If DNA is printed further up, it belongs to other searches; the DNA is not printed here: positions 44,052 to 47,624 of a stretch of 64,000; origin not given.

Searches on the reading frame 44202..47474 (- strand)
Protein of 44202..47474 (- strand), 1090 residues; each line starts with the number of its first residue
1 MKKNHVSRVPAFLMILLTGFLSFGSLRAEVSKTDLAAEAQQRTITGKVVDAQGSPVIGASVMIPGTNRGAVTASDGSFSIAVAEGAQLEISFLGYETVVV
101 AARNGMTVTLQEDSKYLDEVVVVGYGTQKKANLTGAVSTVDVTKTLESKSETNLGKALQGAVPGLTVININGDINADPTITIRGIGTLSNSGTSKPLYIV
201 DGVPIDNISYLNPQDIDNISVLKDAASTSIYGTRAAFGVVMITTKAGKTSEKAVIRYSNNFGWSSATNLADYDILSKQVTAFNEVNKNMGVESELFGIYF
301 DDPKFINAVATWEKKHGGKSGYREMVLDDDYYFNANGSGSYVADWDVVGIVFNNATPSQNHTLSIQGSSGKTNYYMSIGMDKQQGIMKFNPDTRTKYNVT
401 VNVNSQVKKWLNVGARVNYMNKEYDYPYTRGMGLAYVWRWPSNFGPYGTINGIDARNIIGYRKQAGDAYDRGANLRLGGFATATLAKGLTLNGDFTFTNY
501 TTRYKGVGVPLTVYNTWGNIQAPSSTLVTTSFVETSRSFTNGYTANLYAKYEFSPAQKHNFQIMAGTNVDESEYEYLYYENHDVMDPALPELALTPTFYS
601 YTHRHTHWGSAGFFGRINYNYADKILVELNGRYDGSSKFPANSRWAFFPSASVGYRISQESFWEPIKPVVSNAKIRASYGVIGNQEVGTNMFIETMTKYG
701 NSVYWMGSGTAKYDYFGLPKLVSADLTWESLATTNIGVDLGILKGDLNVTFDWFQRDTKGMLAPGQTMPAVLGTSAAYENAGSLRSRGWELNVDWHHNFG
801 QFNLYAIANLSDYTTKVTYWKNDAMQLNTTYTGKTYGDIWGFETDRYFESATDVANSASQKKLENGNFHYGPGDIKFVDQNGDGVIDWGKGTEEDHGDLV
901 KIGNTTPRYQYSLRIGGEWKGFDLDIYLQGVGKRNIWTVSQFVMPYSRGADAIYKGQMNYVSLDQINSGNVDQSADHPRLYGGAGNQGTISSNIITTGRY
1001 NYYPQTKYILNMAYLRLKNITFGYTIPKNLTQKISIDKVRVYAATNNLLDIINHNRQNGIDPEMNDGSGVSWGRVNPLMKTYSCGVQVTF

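Call 76: search_protein_families(library=pfam, proteins=[window:44202-47474:-], max_evalue=0.00001)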
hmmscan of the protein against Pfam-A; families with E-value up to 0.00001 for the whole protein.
window:44202-47474:- (1090 aa): 4 families
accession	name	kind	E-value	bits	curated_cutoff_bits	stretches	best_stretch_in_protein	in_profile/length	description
PF07715.20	Plug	-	1.1e-16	61.7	23.9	1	130-239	2-107/107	TonB-dependent Receptor Plug Domain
PF13715.12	CarbopepD_reg_2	-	5.5e-16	58.8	32.2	1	44-122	1-88/88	CarboxypepD_reg-like domain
PF00593.30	TonB_dep_Rec_b-barrel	-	9e-13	49.3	27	1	439-928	25-380/436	TonB dependent receptor-like, beta-barrel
PF13620.12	CarboxypepD_reg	-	1.1e-10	42.2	32.3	1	43-105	1-66/82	Carboxypeptidase regulatory-like domain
